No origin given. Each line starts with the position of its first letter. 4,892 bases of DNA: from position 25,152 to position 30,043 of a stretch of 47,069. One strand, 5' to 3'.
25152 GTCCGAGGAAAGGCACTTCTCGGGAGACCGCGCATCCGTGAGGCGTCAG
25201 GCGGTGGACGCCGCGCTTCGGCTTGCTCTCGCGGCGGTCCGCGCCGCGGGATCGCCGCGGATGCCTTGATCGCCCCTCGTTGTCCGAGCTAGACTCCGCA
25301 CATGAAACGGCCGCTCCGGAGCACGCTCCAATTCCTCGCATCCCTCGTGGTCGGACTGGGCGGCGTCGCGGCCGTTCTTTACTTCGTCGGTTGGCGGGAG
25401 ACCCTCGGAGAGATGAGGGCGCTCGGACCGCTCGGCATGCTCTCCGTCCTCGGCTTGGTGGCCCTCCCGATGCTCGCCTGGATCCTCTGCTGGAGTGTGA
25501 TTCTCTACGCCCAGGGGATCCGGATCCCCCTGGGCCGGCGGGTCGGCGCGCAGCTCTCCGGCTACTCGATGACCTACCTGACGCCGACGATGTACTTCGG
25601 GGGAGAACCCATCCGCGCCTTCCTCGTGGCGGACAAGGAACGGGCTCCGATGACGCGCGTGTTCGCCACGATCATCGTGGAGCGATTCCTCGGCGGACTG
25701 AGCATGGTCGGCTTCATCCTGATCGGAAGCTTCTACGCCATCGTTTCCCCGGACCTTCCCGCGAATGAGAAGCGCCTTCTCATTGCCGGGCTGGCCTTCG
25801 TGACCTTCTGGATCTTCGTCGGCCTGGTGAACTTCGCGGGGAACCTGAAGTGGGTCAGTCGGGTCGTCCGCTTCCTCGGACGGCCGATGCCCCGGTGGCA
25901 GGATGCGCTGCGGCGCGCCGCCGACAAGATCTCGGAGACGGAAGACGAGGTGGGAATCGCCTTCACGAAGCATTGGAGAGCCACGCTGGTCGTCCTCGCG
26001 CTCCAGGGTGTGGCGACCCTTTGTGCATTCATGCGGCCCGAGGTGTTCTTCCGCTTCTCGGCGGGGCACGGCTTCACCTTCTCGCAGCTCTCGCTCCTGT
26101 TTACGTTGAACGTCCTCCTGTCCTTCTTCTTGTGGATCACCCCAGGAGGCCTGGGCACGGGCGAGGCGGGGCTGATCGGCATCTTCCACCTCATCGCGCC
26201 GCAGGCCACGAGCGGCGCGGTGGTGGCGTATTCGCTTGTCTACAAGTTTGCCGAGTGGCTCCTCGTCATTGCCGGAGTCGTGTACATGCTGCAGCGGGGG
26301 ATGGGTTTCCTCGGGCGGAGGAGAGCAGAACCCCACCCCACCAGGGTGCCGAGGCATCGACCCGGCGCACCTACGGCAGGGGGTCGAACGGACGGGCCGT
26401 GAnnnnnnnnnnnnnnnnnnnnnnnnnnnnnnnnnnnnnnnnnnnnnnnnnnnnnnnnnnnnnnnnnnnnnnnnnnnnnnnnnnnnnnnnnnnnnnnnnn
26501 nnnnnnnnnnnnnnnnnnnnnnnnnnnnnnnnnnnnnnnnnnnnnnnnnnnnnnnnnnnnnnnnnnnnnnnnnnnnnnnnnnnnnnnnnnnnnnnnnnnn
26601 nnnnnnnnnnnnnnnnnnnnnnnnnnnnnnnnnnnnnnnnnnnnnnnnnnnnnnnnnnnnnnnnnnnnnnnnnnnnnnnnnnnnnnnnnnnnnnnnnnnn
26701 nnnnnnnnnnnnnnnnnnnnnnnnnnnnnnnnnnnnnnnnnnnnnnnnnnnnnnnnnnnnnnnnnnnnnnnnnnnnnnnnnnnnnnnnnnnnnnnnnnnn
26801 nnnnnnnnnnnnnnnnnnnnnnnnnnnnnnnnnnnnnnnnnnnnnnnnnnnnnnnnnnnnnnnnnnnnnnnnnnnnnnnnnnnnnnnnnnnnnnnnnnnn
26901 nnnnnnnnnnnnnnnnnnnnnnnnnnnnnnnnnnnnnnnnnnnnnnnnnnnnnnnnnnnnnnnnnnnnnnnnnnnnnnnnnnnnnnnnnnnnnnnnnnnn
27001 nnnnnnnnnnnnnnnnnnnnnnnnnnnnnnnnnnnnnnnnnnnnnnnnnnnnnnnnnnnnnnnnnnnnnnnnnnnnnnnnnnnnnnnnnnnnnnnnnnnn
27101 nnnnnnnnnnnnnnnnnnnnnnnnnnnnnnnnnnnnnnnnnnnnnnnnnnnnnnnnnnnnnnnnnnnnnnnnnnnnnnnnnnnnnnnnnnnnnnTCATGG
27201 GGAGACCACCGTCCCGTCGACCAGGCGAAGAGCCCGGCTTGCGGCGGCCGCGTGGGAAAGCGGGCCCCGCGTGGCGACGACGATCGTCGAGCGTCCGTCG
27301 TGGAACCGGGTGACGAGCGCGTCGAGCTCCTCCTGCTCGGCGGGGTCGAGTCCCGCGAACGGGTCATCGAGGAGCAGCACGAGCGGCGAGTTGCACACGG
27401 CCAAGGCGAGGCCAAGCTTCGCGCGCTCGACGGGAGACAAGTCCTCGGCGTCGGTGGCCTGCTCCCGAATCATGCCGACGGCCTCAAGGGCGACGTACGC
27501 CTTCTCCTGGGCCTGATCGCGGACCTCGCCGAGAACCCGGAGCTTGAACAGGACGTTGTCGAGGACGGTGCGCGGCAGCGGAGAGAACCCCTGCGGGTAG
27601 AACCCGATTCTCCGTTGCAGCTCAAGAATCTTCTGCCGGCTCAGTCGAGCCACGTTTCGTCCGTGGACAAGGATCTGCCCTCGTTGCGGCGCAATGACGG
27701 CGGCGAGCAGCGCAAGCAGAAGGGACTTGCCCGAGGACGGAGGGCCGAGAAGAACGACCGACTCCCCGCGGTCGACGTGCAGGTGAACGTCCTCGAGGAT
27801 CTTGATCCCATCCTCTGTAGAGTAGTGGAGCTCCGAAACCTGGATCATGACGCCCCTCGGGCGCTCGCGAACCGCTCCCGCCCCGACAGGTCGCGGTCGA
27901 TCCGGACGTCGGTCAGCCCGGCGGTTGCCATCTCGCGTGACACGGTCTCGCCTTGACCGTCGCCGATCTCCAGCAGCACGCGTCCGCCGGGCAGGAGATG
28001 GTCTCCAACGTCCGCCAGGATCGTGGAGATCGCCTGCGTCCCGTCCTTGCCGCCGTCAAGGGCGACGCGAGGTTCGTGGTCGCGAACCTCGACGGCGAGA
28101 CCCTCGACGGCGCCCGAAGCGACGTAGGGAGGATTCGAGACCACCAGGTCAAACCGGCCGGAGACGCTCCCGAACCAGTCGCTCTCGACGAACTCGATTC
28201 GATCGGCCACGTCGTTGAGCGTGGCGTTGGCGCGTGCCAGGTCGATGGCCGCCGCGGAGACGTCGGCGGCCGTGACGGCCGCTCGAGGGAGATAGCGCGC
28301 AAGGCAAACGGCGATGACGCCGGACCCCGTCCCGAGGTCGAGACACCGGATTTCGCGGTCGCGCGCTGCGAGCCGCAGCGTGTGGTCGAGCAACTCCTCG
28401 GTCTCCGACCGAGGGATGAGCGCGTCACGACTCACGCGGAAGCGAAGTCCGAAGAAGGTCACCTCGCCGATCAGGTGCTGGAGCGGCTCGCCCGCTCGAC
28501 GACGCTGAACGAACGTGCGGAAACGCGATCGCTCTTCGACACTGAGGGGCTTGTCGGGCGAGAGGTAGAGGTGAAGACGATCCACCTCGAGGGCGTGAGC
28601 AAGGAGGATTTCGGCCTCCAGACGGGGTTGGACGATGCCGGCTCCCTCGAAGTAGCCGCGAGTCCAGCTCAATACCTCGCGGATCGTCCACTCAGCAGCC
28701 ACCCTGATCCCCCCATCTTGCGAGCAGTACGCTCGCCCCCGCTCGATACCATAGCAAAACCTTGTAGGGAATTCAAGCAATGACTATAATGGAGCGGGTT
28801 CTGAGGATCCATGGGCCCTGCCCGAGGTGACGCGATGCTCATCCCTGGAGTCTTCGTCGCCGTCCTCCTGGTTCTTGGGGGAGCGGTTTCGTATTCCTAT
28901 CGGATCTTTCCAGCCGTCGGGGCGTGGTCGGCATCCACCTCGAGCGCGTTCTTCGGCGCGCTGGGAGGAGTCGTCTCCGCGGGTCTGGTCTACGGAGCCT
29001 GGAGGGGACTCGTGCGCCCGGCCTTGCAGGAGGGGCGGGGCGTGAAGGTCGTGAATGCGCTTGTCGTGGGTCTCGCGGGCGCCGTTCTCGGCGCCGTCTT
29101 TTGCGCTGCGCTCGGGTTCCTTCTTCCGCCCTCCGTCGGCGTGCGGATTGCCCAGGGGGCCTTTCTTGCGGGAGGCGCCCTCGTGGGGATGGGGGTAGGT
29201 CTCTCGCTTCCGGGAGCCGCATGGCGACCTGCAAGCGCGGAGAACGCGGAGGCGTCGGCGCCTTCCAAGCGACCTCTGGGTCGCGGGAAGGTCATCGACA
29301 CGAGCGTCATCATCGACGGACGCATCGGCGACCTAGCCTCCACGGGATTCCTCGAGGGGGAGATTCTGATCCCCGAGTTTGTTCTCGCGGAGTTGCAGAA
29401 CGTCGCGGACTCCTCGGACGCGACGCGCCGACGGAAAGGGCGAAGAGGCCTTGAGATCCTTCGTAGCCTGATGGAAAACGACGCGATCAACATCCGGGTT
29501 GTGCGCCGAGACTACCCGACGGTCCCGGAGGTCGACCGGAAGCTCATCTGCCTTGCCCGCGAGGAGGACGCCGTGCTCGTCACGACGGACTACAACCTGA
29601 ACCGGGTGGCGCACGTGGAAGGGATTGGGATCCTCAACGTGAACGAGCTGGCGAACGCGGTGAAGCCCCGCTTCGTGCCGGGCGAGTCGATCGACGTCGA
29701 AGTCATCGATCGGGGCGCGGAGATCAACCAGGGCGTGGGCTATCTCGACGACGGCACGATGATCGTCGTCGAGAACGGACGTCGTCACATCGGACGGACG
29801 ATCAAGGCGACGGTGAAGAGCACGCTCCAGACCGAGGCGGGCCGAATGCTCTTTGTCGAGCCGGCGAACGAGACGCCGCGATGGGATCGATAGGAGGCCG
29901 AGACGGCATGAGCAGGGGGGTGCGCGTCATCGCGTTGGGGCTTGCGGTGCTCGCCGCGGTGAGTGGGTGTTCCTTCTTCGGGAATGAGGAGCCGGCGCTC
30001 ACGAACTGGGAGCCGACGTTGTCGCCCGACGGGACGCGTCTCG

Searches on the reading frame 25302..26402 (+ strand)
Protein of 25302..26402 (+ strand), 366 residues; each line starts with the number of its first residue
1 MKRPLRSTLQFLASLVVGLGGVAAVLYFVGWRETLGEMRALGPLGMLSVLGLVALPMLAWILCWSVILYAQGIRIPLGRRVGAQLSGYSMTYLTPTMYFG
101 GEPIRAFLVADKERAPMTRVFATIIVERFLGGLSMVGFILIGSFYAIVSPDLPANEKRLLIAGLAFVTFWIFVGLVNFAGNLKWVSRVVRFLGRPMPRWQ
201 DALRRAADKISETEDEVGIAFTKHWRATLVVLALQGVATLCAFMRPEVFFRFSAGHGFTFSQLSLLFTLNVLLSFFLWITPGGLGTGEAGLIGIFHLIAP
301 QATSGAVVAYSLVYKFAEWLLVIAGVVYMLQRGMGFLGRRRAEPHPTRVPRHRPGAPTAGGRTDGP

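Call 9: search_protein_families(library=pfam, proteins=[window:25302-26402:+], max_evalue=0.001)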
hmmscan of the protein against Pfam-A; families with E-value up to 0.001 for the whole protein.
window:25302-26402:+ (366 aa): 1 family
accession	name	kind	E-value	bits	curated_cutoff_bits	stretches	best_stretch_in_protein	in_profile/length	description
PF03706.18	LPG_synthase_TM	-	2.9e-26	93.1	33.4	1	14-324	4-301/302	Lysylphosphatidylglycerol synthase TM region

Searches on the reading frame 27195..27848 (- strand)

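Call 9: search_protein_families(library=pfam, proteins=[window:27195-27848:-], max_evalue=0.001)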
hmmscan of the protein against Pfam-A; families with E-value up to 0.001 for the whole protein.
window:27195-27848:- (217 aa): 4 families
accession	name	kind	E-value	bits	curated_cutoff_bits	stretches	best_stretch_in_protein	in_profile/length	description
PF00005.33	ABC_tran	-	7.4e-23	82.1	25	1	18-165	1-137/137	ABC transporter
PF13191.12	AAA_16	-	2.8e-06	28.4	32.6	1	25-184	19-161/167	AAA ATPase domain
PF13304.12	AAA_21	-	0.00019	22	27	0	146-193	249-297/304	AAA domain, putative AbiEii toxin, Type IV TA system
PF13481.12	AAA_25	-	0.00033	20.8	27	0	22-59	27-62/195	AAA domain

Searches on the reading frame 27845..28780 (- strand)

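Call 9: search_protein_families(library=pfam, proteins=[window:27845-28780:-], max_evalue=0.001)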
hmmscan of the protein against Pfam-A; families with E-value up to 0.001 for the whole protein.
window:27845-28780:- (311 aa): 13 families
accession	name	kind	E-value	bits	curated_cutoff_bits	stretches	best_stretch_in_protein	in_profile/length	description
PF17827.6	PrmC_N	-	9.3e-23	81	23.4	1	35-105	1-71/71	PrmC N-terminal domain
PF05175.20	MTS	-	1.4e-18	67.5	23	1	142-226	31-115/170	Methyltransferase small domain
PF06325.19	PrmA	-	2.4e-10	40.8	22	1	143-216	163-233/296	Ribosomal protein L11 methyltransferase (PrmA)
PF13847.12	Methyltransf_31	-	1.2e-09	38.5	27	1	142-216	3-81/145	Methyltransferase domain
PF13649.12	Methyltransf_25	-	1.7e-09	38.6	27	1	147-216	2-71/97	Methyltransferase domain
PF13489.12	Methyltransf_23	-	9.6e-08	32.4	27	1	128-216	7-88/164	Methyltransferase domain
PF08242.18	Methyltransf_12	-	6.7e-07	30.4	30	1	147-216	1-72/98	Methyltransferase domain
PF08241.18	Methyltransf_11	-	4e-06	27.8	21.2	1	147-216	1-67/95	Methyltransferase domain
PF10294.15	Methyltransf_16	-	3.1e-05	24.2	21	1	140-206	44-111/174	Lysine methyltransferase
PF02475.24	TRM5-TYW2_MTfase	-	8.8e-05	23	28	1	145-225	39-120/164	TRM5/TYW2 methyltransferase domain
PF01170.24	UPF0020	-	0.00014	22.1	22.3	1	165-220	75-132/197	RMKL-like, methyltransferase domain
PF09445.16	Methyltransf_15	-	0.00057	19.9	22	1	146-218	4-80/165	RNA cap guanine-N2 methyltransferase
PF07669.17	Eco57I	-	0.00079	20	25.3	1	191-223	59-88/171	Eco57I restriction-modification methylase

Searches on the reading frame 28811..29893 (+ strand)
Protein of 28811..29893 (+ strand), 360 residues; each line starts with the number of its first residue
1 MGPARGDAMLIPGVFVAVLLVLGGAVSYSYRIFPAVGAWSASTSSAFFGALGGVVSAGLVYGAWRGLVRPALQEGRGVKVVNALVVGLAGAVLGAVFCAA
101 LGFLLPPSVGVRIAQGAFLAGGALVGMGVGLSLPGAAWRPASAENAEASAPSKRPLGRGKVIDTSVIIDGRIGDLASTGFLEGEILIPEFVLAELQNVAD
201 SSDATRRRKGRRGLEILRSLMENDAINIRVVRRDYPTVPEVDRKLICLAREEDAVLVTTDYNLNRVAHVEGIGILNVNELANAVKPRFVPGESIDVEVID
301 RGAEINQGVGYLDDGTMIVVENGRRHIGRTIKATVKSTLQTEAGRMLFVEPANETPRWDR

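Call 9: search_protein_families(library=pfam, proteins=[window:28811-29893:+], max_evalue=0.001)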
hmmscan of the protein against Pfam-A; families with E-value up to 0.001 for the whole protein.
window:28811-29893:+ (360 aa): 3 families
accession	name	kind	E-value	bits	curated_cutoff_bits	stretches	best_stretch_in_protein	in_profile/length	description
PF01850.27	PIN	-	6.8e-12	46.5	23.6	1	161-268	2-119/120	PIN domain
PF13638.12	PIN_4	-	3.3e-06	27.9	21.9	1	161-272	2-126/132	PIN domain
PF01938.26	TRAM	-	0.0003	21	21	1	290-336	4-49/61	TRAM domain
